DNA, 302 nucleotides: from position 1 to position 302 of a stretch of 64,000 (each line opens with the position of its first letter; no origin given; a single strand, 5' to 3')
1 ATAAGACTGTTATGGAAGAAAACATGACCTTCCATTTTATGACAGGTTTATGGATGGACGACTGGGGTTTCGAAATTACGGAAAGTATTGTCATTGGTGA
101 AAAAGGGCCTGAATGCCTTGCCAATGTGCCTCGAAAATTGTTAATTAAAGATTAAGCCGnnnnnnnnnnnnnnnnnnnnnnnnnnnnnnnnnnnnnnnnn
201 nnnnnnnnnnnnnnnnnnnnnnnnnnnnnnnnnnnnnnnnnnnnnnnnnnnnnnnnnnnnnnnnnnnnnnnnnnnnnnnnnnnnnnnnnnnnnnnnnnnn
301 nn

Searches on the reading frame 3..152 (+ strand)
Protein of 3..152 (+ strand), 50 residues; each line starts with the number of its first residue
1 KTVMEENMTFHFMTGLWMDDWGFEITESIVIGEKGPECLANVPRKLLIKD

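Call 7: search_protein_families(library=ncbifam, proteins=[window:3-152:+], max_evalue=1)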
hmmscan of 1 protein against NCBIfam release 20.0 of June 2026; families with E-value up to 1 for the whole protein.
seq(50 aa): 2 families
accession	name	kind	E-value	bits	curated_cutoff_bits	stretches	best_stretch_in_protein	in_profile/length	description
TIGR02993.1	ectoine_eutD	equivalog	2.3e-23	83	613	1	1-50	342-391/391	ectoine hydrolase DoeA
NF038259.1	ectoine_DoeA_2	exception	0.011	14.5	575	1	2-49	337-386/386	ectoine hydrolase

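Call 8: search_protein_families(library=pfam, proteins=[window:3-152:+], max_evalue=1)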
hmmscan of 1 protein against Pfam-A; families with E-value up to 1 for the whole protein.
seq(50 aa): 1 family
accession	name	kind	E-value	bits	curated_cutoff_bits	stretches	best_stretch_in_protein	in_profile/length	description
PF00557.29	Peptidase_M24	-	0.041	14.1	23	1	2-32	175-207/208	Metallopeptidase family M24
